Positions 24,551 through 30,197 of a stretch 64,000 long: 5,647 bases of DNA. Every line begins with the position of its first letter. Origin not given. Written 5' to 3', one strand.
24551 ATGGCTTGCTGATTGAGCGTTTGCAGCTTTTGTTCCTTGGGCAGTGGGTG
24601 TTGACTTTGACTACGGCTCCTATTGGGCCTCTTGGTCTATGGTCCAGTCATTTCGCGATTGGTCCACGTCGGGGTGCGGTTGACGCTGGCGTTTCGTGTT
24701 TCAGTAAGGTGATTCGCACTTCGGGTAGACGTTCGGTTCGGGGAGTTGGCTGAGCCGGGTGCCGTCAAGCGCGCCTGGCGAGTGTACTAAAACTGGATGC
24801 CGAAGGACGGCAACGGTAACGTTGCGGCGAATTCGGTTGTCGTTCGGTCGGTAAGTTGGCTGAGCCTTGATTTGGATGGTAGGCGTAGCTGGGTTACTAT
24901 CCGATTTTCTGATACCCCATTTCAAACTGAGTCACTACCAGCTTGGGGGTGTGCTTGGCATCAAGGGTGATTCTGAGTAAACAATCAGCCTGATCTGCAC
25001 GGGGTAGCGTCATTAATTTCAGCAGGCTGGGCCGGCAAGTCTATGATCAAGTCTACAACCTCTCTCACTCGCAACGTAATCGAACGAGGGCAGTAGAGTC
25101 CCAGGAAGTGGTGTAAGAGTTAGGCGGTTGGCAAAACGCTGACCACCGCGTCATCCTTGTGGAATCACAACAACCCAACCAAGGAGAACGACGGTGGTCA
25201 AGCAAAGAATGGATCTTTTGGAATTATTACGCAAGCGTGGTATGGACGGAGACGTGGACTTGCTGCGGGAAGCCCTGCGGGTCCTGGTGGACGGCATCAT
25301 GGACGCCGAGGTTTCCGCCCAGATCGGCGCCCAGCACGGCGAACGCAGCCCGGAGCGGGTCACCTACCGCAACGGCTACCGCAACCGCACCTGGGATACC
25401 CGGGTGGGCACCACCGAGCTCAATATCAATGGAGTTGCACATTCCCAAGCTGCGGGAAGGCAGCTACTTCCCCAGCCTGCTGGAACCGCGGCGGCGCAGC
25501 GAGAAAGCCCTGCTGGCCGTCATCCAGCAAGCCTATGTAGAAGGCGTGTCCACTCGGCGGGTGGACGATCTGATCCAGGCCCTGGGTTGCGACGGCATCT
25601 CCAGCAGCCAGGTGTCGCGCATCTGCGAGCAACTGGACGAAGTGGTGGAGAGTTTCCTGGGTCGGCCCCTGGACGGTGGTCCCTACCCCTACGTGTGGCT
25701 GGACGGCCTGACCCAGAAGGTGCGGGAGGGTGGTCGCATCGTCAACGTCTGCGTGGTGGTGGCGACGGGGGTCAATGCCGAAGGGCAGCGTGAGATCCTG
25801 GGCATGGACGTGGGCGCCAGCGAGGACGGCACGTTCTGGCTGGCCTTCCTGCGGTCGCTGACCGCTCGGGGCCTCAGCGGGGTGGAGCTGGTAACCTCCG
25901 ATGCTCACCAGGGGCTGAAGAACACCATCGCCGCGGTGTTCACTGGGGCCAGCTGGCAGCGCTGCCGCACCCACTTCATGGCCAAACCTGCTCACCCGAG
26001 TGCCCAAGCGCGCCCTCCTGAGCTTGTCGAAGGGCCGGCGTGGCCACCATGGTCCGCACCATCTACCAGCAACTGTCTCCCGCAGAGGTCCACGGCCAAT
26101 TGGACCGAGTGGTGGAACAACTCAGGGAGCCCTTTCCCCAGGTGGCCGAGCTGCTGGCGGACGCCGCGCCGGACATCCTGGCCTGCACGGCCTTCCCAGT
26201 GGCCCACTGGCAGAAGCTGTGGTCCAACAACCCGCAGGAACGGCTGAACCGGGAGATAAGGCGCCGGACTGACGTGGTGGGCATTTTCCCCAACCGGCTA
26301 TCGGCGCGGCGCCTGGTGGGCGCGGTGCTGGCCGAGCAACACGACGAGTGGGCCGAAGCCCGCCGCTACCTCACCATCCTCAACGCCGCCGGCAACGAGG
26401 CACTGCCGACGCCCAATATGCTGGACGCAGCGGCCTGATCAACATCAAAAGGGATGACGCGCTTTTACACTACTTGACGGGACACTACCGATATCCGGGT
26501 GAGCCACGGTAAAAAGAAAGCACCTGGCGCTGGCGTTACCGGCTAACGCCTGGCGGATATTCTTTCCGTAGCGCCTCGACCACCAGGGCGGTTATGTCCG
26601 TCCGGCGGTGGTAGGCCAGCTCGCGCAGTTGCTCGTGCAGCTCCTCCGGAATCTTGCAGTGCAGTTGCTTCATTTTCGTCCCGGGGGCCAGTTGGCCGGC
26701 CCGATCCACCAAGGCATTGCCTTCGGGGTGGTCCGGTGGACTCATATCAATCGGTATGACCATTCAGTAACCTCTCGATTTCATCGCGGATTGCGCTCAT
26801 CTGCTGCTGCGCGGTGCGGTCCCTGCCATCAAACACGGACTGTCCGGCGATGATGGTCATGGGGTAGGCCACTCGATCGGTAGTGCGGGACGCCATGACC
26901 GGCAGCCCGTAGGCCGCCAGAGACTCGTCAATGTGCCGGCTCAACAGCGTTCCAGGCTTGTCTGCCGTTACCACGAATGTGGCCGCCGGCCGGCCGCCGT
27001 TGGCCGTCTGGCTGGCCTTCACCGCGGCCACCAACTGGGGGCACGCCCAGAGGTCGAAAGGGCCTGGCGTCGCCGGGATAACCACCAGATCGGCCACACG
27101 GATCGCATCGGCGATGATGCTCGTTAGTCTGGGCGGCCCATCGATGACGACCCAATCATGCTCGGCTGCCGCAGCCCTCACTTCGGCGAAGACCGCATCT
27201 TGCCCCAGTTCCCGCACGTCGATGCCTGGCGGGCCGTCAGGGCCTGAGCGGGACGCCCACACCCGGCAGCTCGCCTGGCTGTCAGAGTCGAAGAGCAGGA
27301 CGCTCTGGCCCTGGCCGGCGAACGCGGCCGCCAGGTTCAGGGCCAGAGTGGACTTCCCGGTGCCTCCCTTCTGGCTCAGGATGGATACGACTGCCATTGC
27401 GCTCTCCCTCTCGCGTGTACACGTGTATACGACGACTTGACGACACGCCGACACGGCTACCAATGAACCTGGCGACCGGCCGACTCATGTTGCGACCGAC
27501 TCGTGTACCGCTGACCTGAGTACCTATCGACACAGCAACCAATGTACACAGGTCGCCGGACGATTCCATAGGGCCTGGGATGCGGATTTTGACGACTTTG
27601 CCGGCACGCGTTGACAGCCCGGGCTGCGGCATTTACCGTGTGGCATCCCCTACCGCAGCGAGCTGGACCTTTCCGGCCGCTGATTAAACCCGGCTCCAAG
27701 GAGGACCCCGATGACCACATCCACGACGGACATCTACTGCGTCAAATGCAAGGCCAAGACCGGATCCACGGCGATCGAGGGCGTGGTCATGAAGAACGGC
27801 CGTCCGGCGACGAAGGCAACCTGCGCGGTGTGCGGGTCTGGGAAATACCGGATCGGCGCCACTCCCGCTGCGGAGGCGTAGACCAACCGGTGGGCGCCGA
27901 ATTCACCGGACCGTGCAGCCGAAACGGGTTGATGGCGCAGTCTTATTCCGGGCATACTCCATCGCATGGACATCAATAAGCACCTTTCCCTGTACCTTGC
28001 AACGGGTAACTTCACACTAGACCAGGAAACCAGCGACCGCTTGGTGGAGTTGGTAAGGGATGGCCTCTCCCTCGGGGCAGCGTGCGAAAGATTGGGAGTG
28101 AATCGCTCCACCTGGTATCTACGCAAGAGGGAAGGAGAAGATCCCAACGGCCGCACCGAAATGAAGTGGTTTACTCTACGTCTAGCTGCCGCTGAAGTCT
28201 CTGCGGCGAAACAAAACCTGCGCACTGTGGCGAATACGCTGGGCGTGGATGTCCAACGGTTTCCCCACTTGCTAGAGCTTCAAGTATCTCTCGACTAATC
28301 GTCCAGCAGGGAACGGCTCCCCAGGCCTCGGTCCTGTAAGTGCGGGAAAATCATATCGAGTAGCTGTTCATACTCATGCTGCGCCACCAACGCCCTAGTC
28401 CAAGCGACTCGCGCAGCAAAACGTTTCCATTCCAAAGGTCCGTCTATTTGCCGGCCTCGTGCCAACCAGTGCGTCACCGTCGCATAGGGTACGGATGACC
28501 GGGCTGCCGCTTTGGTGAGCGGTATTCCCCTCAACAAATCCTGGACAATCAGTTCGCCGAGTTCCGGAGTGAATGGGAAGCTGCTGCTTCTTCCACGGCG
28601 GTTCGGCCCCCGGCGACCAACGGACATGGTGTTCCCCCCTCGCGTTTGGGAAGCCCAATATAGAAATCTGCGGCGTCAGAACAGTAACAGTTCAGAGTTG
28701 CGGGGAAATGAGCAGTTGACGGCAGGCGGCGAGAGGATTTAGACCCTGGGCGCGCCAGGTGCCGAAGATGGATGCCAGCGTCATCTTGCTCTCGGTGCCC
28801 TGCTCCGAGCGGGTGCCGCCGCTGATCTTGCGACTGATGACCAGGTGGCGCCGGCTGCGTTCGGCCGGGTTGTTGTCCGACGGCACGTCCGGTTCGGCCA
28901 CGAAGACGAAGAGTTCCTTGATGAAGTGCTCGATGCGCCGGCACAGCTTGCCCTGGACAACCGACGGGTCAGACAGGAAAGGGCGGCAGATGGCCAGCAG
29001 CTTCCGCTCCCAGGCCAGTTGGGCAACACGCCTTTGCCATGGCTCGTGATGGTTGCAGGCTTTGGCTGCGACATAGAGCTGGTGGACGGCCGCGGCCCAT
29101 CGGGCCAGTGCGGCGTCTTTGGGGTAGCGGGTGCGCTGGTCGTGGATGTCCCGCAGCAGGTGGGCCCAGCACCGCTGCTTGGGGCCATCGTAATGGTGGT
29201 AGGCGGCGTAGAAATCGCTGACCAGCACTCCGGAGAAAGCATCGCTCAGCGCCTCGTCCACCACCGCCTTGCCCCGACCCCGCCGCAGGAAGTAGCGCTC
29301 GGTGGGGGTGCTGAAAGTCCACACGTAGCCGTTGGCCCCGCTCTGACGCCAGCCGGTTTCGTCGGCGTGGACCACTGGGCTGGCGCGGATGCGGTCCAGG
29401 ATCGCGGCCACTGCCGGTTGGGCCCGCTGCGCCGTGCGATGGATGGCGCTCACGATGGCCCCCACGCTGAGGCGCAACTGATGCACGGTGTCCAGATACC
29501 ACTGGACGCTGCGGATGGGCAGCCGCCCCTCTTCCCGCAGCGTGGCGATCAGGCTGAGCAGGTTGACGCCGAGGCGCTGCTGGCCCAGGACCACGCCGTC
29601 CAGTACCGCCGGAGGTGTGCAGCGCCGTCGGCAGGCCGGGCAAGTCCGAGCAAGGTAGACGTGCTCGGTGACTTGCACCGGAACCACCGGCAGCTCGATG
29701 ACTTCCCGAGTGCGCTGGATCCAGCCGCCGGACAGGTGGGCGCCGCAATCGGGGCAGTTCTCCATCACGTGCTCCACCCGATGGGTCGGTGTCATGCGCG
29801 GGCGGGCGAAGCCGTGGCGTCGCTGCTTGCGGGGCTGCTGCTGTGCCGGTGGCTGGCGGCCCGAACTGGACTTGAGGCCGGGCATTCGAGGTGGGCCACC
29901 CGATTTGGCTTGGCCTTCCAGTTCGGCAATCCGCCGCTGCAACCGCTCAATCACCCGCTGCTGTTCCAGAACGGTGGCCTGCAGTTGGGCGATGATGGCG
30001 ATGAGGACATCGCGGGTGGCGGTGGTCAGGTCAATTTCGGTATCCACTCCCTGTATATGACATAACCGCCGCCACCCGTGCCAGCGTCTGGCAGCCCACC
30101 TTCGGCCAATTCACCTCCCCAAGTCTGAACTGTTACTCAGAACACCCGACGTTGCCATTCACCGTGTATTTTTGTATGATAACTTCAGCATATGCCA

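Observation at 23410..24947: Transposase-less mobile cassette with 37-nt inverted ends and an 8-bp duplication, carrying only an MNT-HEPN gene; an empty site is present in the same window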

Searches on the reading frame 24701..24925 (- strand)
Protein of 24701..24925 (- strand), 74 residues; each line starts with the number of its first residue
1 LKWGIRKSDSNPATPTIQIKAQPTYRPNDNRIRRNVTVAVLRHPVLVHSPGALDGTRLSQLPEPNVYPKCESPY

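Call 8: search_protein_families(library=pfam, proteins=[window:24701-24925:-], max_evalue=1)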
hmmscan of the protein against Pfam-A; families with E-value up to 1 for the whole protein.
window:24701-24925:- (74 aa): 1 family
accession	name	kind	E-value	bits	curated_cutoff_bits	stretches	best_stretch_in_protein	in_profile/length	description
PF23847.1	DUF7211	-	0.22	11.4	27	1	1-10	16-25/25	Family of unknown function (DUF7211)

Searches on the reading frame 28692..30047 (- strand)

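Call 76: search_protein_families(library=pfam, proteins=[window:28692-30047:-], max_evalue=0.0001)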
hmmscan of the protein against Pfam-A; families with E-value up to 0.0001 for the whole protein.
window:28692-30047:- (451 aa): 3 families
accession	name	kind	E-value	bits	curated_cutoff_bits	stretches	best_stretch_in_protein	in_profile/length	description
PF03050.20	DDE_Tnp_IS66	-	2e-41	142.7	23.1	1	159-419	4-283/284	Transposase IS66 family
PF13005.12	zf-IS66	-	5.4e-07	30.4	27.3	1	97-139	3-45/46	zinc-finger binding domain of transposase IS66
PF04102.17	SlyX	-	5.4e-05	24.2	30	0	18-55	18-55/67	SlyX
